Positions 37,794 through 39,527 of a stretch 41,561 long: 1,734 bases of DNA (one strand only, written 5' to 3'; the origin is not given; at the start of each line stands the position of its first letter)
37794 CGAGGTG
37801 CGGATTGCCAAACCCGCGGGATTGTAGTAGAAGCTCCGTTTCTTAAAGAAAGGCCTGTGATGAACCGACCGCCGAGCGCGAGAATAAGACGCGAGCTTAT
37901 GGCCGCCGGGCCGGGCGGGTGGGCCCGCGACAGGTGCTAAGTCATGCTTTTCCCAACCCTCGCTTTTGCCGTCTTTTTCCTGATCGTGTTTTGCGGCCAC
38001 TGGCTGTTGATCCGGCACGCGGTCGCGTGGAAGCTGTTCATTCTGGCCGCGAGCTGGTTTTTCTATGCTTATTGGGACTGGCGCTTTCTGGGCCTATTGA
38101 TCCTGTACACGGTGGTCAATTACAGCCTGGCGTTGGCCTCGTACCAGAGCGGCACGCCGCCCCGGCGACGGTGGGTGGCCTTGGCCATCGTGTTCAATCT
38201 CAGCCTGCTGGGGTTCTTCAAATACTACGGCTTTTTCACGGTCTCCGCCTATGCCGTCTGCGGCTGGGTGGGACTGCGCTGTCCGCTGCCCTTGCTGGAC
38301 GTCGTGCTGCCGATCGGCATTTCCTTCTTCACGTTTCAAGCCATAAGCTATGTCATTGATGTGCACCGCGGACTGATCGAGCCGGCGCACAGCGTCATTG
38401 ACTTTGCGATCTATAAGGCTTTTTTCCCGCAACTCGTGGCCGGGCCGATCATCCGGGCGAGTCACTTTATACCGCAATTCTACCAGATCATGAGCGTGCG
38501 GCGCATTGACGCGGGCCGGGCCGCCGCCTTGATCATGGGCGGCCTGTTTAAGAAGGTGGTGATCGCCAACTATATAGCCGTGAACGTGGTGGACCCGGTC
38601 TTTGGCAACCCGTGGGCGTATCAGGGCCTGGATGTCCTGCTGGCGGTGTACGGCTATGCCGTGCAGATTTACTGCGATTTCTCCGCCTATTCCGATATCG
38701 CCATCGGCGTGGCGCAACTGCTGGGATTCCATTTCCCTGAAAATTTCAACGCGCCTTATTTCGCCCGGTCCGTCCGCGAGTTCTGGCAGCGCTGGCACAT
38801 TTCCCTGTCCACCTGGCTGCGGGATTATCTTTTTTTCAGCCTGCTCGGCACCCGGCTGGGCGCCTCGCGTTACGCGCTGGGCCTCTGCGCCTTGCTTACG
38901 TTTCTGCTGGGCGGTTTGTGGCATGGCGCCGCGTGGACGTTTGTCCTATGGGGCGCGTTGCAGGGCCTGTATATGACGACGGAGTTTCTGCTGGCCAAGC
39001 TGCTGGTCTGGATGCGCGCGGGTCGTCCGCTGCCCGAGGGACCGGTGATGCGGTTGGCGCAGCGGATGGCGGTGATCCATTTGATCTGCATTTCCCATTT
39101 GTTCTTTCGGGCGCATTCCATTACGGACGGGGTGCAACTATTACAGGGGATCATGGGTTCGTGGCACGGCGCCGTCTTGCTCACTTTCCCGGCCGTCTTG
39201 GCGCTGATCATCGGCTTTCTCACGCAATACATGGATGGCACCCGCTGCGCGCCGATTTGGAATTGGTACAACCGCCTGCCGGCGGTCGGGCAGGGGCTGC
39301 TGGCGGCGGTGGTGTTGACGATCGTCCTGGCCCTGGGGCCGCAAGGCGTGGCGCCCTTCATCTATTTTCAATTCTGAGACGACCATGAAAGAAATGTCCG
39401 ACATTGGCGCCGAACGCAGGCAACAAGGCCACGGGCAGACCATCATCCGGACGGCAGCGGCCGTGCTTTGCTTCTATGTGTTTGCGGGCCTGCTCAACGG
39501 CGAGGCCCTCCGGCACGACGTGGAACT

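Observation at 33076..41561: Candidate uncharacterised system: carrier-protein/FkbH/MBOAT acylation module nested between two paralogous outer-membrane barrels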

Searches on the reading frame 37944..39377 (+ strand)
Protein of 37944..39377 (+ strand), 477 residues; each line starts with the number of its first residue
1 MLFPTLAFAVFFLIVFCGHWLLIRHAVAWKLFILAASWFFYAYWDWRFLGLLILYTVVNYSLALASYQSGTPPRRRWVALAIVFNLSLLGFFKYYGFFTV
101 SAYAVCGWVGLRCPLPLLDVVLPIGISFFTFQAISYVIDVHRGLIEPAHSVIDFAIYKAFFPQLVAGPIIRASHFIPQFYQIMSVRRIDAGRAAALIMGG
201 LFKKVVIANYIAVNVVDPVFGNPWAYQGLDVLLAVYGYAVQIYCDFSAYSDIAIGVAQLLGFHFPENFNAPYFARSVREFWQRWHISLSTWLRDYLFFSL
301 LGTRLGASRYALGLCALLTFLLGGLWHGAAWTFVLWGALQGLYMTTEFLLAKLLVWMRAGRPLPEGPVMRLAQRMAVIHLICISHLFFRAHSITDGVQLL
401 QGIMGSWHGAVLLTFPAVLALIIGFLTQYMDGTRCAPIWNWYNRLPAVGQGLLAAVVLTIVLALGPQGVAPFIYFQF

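Call 3: search_protein_families(library=pfam, proteins=[window:37944-39377:+], max_evalue=0.01)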
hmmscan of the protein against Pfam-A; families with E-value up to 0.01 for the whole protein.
window:37944-39377:+ (477 aa): 2 families
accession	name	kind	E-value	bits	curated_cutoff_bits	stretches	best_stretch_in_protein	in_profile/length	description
PF03062.24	MBOAT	-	1.4e-21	77.6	27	1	149-353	79-300/337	MBOAT, membrane-bound O-acyltransferase family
PF13813.11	MBOAT_2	-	0.0016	19.1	25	1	265-330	2-67/85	Membrane bound O-acyl transferase family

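Call 4: search_protein_families(library=ncbifam, proteins=[window:37944-39377:+], max_evalue=0.01)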
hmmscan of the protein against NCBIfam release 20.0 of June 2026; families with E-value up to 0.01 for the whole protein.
window:37944-39377:+ (477 aa): 1 family
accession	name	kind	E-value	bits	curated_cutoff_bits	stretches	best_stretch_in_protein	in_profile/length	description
TIGR04091.1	LTA_dltB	equivalog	3.7e-48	164.7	375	1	6-389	6-377/380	D-alanyl-lipoteichoic acid biosynthesis protein DltB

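Call 7: find_encoding_contigs(protein=window:37944-39377:+, flank=10000, max_places=6)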
Protein window:37944-39377:+ (477 aa): 1 contig read that carries it; 1 place shown.
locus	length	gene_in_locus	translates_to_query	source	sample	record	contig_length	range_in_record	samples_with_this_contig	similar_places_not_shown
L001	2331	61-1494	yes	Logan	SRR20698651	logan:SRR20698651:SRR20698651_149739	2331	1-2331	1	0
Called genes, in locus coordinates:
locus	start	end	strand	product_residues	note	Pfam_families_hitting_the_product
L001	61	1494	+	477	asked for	PF03062:MBOAT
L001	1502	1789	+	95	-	-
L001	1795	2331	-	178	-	?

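Call 21: search_solved_structures(query=window:37944-39377:+, max_evalue=0.01, show_alignments=1)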
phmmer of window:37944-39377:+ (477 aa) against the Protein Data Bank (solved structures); distinct sequences matched with E-value up to 0.01: 2.
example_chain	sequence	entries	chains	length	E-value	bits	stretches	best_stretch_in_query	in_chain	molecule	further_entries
6bug_C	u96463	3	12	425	1.8e-31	112.7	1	124-388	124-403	D-alanyl transfer protein DltB | Integral membrane protein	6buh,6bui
8jem_A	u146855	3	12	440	2e-31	112.6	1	124-388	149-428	Teichoic acid D-alanyltransferase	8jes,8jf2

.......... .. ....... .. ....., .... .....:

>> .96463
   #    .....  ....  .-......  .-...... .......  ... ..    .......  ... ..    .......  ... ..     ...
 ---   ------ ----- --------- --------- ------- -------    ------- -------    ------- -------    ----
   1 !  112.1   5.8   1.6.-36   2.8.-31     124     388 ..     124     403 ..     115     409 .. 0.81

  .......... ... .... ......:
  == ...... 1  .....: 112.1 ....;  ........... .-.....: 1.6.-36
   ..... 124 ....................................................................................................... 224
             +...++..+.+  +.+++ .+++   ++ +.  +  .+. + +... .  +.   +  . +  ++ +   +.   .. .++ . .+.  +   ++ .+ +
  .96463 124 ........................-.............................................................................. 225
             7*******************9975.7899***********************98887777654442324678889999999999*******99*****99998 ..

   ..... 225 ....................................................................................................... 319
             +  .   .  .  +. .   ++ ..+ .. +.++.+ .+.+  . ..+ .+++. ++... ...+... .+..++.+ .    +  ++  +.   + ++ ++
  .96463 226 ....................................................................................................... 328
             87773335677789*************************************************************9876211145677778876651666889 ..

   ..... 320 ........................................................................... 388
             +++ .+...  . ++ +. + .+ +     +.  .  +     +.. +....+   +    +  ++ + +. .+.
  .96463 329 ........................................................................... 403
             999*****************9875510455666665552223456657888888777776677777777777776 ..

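Call 22: find_homologous_proteins(query=window:37944-39377:+, max_evalue=1e-10)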
Query window:37944-39377:+ (477 aa): 8000 proteins with E <= 1e-10 among 8000 candidates; the best 120 are listed.
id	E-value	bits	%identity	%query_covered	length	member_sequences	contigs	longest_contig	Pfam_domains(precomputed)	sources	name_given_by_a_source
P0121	0.0e+0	1076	100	100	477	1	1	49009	PF03062.25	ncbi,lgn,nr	ncbi:MAG: MBOAT family protein [Kiritimatiellaeota bacterium]|nr:MBOAT family protein [Kiritimatiell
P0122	1.3e-238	811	74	100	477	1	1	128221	PF03062.25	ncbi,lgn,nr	ncbi:MAG: MBOAT family protein [Kiritimatiellae bacterium]|nr:MBOAT family protein [Kiritimatiellia 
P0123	2.0e-231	787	71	100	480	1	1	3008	PF03062.25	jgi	-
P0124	6.8e-213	726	69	100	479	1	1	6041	PF03062.25,PF13813.12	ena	-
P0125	1.7e-212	725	68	100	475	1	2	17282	PF03062.25,PF13813.12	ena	-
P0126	3.6e-211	720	68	100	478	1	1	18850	PF03062.25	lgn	-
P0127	1.3e-207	709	67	100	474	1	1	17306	PF03062.25,PF13813.12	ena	-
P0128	6.8e-207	706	66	100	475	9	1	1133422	PF03062.25,PF13813.12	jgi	jgi:D-alanyl-lipoteichoic acid acyltransferase DltB (MBOAT superfamily)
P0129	5.3e-206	703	65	100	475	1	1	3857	PF03062.25,PF13813.12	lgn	-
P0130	6.5e-204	697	66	100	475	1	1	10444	PF03062.25,PF13813.12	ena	-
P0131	5.4e-169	581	57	100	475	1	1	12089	PF03062.25,PF13813.12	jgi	-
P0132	4.8e-168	578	56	100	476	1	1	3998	PF03062.25,PF13813.12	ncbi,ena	-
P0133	2.5e-167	576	55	100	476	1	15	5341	PF03062.25,PF13813.12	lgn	-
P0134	7.8e-167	574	56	100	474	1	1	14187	PF03062.25,PF13813.12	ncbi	-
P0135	1.2e-166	574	55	100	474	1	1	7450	PF03062.25,PF13813.12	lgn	-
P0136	9.3e-166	571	55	100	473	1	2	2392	PF03062.25,PF13813.12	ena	-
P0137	1.1e-165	570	56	100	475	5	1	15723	PF03062.25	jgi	jgi:alginate O-acetyltransferase complex protein AlgI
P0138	1.7e-165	570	55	100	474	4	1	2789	PF03062.25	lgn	-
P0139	2.0e-165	570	56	100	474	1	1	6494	PF03062.25,PF13813.12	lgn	-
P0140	2.3e-165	569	57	100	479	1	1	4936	PF03062.25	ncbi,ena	-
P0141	2.9e-165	569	57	100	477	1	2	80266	PF03062.25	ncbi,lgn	-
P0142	3.4e-165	569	55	100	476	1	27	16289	PF03062.25,PF13813.12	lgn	-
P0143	4.8e-165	568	55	100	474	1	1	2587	PF03062.25,PF13813.12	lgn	-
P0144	8.9e-165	567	59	100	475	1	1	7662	PF03062.25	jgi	-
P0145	1.6e-164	567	57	100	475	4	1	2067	PF03062.25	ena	-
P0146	2.2e-164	566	55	100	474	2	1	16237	PF03062.25,PF13813.12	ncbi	-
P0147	2.7e-164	566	58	100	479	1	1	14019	PF03062.25,PF13813.12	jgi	-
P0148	3.1e-164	566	57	100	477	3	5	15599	PF03062.25,PF13813.12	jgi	jgi:alginate O-acetyltransferase complex protein AlgI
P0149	1.9e-163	563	54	100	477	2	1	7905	PF03062.25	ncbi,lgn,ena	-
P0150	2.8e-163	562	58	100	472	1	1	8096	PF03062.25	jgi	-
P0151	2.9e-163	562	58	100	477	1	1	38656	PF03062.25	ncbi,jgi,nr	ncbi:MAG: MBOAT family protein [Verrucomicrobia bacterium]|jgi:alginate O-acetyltransferase complex 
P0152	1.0e-162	561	55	100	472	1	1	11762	PF03062.25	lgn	-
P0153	1.8e-162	560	56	100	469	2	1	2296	PF03062.25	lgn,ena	-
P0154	2.1e-162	560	54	100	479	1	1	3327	PF03062.25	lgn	-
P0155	2.7e-162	559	55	100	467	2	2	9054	PF03062.25,PF13813.12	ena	-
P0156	1.1e-161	557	53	100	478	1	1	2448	PF03062.25,PF13813.12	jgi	jgi:D-alanyl-lipoteichoic acid acyltransferase DltB (MBOAT superfamily)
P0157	1.3e-161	557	57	100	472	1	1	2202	PF03062.25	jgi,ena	-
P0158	1.4e-161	557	56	100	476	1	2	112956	PF03062.25,PF13813.12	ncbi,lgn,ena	-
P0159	3.6e-161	556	57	100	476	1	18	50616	PF03062.25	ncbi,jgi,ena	-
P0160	4.6e-161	555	56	100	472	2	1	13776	PF03062.25,PF13813.12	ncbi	-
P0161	2.2e-160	553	54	100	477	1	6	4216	PF03062.25,PF13813.12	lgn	-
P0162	2.9e-160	552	55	100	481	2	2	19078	PF03062.25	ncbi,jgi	jgi:alginate O-acetyltransferase complex protein AlgI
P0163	3.2e-160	552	59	83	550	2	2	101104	PF03062.25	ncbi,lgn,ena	-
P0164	3.4e-160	552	56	100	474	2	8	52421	PF03062.25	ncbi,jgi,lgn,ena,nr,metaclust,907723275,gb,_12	ncbi:MAG TPA: MBOAT family protein [Verrucomicrobia bacterium]|nr:MBOAT family protein [Verrucomicro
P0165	4.7e-160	552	58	100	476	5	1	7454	PF03062.25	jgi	jgi:alginate O-acetyltransferase complex protein AlgI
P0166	4.8e-160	552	55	100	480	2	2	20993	PF03062.25,PF13813.12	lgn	-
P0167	1.3e-159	550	56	100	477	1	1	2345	PF03062.25,PF13813.12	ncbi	-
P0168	1.4e-159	550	57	100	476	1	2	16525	PF03062.25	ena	-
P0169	1.7e-159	550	55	100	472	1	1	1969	PF03062.25,PF13813.12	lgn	-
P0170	9.0e-159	548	56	100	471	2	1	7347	PF03062.25,PF13813.12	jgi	jgi:alginate O-acetyltransferase complex protein AlgI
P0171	1.5e-158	547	56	100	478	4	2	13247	PF03062.25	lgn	-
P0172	3.6e-158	546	55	100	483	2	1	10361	PF03062.25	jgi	-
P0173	7.0e-158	545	55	100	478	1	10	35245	PF03062.25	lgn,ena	-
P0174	8.2e-158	544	56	100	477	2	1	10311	PF03062.25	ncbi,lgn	-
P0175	9.7e-158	544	56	100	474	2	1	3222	PF03062.25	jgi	jgi:alginate O-acetyltransferase complex protein AlgI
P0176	1.0e-157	544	57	100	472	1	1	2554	PF03062.25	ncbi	-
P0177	1.1e-157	544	57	100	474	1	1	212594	PF03062.25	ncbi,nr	ncbi:MAG: MBOAT family protein [Kiritimatiellae bacterium]|nr:MBOAT family protein [Kiritimatiellia 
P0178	2.5e-157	543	56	100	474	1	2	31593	PF03062.25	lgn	-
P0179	1.0e-156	541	55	94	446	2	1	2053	PF03062.25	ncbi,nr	ncbi:MAG: MBOAT family protein, partial [Verrucomicrobia bacterium]|nr:MBOAT family protein [Verruco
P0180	1.0e-156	541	52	100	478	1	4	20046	PF03062.25,PF13813.12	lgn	-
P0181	2.4e-156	540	55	100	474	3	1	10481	PF03062.25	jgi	jgi:alginate O-acetyltransferase complex protein AlgI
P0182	2.6e-156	539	56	100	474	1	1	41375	PF03062.25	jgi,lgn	-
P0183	3.7e-156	539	55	100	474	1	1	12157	PF03062.25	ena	-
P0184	8.6e-156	538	53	86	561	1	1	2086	PF03062.25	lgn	-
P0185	8.9e-156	538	55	100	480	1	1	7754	PF03062.25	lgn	-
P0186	1.4e-155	537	55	100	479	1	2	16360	PF03062.25,PF13813.12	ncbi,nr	ncbi:MAG: MBOAT family protein [Verrucomicrobia bacterium]|nr:MBOAT family protein [Verrucomicrobiot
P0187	1.4e-155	537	55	100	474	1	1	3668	PF03062.25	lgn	-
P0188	1.7e-155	537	54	100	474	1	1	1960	PF03062.25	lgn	-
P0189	2.0e-155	537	56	100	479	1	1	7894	PF03062.25,PF13813.12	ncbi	-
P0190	2.7e-155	536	54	100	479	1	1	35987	PF03062.25,PF13813.12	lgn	-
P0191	2.7e-155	536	54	100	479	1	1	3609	PF03062.25,PF13813.12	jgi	-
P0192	4.0e-155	536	54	100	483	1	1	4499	PF03062.25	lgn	-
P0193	4.4e-155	535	56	100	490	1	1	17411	PF03062.25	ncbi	-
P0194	6.0e-155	535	54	100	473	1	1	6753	PF03062.25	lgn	-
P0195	7.2e-155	535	53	100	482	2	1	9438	PF03062.25,PF13813.12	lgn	-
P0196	7.4e-155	535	56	100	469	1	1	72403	PF03062.25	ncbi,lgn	-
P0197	1.4e-154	534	53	100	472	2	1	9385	PF03062.25,PF13813.12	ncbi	-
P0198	2.4e-154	533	54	100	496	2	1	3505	PF03062.25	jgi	-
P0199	2.5e-154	533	54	100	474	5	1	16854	PF03062.25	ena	-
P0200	6.4e-154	532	53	100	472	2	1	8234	PF03062.25,PF13813.12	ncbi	-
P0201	3.7e-153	529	53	100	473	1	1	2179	PF03062.25,PF13813.12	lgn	-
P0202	6.6e-153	528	54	100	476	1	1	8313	PF03062.25,PF13813.12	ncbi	-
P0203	6.7e-153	528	54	100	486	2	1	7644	PF03062.25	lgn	-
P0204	4.7e-152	525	56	100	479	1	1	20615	PF03062.25,PF13813.12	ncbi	-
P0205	2.9e-151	523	54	100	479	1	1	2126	PF03062.25,PF13813.12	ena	-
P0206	5.9e-151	522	58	83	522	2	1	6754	PF03062.25,PF13813.12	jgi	jgi:D-alanyl-lipoteichoic acid acyltransferase DltB (MBOAT superfamily)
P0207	7.2e-151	522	54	100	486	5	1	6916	PF03062.25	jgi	-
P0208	9.2e-151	521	53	100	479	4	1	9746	PF03062.25,PF13813.12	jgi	-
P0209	9.8e-151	521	55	100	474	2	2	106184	PF03062.25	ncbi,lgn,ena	-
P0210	1.8e-150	520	53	100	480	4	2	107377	PF03062.25,PF13813.12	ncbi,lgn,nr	ncbi:MAG: MBOAT family protein [Kiritimatiellae bacterium]|nr:MBOAT family protein [Kiritimatiellia 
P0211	2.7e-150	520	55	100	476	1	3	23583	PF03062.25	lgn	-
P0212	5.4e-150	519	54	100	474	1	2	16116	PF03062.25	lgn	-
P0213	6.6e-150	518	51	100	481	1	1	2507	PF03062.25,PF13813.12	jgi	-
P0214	7.6e-150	518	55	94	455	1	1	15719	PF03062.25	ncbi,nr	ncbi:MAG: MBOAT family protein [Lentisphaerae bacterium]|nr:MBOAT family protein [Lentisphaerota bac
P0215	1.0e-149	518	53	100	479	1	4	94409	PF03062.25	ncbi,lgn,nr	ncbi:MAG: MBOAT family protein [Verrucomicrobia bacterium]|nr:MBOAT family protein [Verrucomicrobiot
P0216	1.2e-149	517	53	100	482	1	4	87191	PF03062.25,PF13813.12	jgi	jgi:alginate O-acetyltransferase complex protein AlgI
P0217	1.3e-149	517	53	100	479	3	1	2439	PF03062.25,PF13813.12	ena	-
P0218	2.1e-149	517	54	100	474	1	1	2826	PF03062.25,PF13813.12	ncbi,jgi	-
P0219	6.9e-149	515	52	100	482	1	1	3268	PF03062.25,PF13813.12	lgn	-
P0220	7.5e-149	515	55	100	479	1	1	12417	PF03062.25,PF13813.12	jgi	-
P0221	1.5e-148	514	52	100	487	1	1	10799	PF03062.25,PF13813.12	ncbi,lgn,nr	ncbi:MAG: MBOAT family protein [Kiritimatiellia bacterium]|nr:MBOAT family protein [Kiritimatiellia 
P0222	1.8e-148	514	54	100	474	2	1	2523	PF03062.25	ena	-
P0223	3.4e-148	513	54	100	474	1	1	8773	PF03062.25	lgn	-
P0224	9.9e-148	511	53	99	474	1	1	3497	PF03062.25,PF13813.12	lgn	-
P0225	8.9e-147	508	51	100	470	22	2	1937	PF03062.25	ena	-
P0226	2.0e-146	507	51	100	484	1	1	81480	PF03062.25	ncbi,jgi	jgi:alginate O-acetyltransferase complex protein AlgI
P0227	6.0e-146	505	51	100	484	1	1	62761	PF03062.25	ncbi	ncbi:MAG: MBOAT family O-acyltransferase [Kiritimatiellia bacterium]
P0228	7.1e-146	505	51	100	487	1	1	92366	PF03062.25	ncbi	-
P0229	2.0e-145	504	52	100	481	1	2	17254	PF03062.25,PF13813.12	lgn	-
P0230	2.8e-145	503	52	100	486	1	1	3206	PF03062.25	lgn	-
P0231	3.6e-145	503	50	100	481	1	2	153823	PF03062.25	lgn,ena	-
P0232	4.2e-145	503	52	100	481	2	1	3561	PF03062.25,PF13813.12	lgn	-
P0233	5.6e-145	502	52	100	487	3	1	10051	PF03062.25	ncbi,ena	-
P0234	6.7e-145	502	52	100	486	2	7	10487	PF03062.25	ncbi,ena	-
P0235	2.3e-144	500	52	100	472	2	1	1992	PF03062.25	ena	-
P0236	3.1e-144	500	54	83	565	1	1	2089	PF03062.25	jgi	jgi:alginate O-acetyltransferase complex protein AlgI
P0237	3.7e-144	499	52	100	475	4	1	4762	PF03062.25,PF13813.12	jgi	jgi:alginate O-acetyltransferase complex protein AlgI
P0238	5.2e-144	499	52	100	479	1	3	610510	PF03062.25,PF13813.12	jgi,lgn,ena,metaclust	metaclust:\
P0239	1.0e-143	498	51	100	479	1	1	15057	PF03062.25,PF13813.12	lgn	-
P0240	1.2e-143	498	52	100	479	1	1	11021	PF03062.25,PF13813.12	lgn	-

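Call 25: find_related_loci(query=A1, collection=genome_contigs, flank=10000)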
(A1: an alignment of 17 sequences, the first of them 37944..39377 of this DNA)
Query A1 (477 aa) in genome_contigs; peptide patterns used: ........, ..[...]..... (x = any residue, [..] = any of these).
600 stretches matched a pattern (row limit reached: there are more); 600 encode a relative of the query (tblastn E <= 1e-3); the best 80 are kept; 80 distinct loci.
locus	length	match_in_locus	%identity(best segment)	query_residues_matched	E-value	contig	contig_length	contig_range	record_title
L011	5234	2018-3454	54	1-477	9e-155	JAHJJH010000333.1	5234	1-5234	MAG: Verrucomicrobia bacterium isolate Modern_marine_rock_biofilm.mb.29 Modern_marine_rock.mb.29_k141_864662, whole geno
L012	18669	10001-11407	49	1-477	5e-129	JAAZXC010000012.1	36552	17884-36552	MAG: Acidimicrobiales bacterium isolate bin111s NODE_12_length_36552_cov_3.146438, whole genome shotgun sequence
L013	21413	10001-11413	47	1-477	2e-122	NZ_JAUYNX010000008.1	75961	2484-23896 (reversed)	MAG: Brevundimonas sp. isolate C4_concoct.bin.47 C4_k141_370690, whole genome shotgun sequence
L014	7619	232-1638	47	1-477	7e-122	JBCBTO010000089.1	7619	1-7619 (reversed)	MAG: Pseudomonadota bacterium isolate J06639_12 NODE_89_length_7619_cov_4.790241, whole genome shotgun sequence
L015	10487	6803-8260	52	1-477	2e-148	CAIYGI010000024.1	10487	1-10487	uncultured bacterium isolate MJ-time_bin-3222 genome assembly, contig: bin-3222:024/347, whole genome shotgun sequence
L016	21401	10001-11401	47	1-477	6e-117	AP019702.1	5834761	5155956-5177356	Stella vacuolata ATCC 43931 DNA, complete genome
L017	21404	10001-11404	45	1-477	8e-113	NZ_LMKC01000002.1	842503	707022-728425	Sphingomonas sp. Leaf9 contig_2, whole genome shotgun sequence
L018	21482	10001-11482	45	1-477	3e-110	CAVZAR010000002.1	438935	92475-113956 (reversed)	MAG: uncultured proteobacterium isolate MFD02416.bin.1.127 genome assembly, contig: contig_15722, whole genome shotgun s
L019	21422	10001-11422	45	1-477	3e-115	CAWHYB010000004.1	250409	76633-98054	MAG: uncultured Actinomycetes bacterium isolate MFD01299.bin.2.57 genome assembly, contig: contig_55045, whole genome sh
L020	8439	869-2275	44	1-477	2e-109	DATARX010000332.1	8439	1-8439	MAG TPA_asm: Rhodopila sp. isolate SMAG_U5505 k141_4642103, whole genome shotgun sequence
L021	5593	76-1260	48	75-477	3e-108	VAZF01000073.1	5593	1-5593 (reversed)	MAG: Alphaproteobacteria bacterium isolate AP_1 14_1009_13_30cm_scaffold_14040_e:501, whole genome shotgun sequence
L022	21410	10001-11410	41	1-477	9e-107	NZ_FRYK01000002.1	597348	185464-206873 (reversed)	Flavobacterium cucumis strain DSM 18830, whole genome shotgun sequence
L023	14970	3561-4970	44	1-477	2e-111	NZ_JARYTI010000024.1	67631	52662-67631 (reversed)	Sphingomonas sp. AR_OL41 NODE_24_length_67631_cov_26.660687, whole genome shotgun sequence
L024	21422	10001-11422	46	1-477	2e-105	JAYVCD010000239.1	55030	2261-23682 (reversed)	MAG: Archangiaceae bacterium isolate GL30_UP_concoct_163 GL30_UP_concoct_163_238, whole genome shotgun sequence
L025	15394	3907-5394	37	1-477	2e-104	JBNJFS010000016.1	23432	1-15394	MAG: Bacteroidota bacterium isolate Y22_60dBSe2.bin.27 NODE_2072_length_23432_cov_13.244418, whole genome shotgun sequen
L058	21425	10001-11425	38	1-477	6e-93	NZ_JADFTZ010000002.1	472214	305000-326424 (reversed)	Flavobacterium proteolyticum strain 1Y8A NODE_2_length_472214_cov_75.897345, whole genome shotgun sequence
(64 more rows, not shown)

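Call 45: search_protein_families(library=pfam, proteins=[L058:11428-12324:+, L058:15887-16126:+], max_evalue=0.01)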
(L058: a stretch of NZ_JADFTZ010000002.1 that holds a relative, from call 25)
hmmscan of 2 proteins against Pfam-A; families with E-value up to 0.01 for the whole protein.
L058:11428-12324:+ (298 aa): 0 families

L058:15887-16126:+ (79 aa): 1 family
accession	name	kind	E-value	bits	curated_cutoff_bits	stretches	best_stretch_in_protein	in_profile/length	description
PF00550.31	PP-binding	-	3.5e-06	27.6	20.8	1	12-75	5-67/67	Phosphopantetheine attachment site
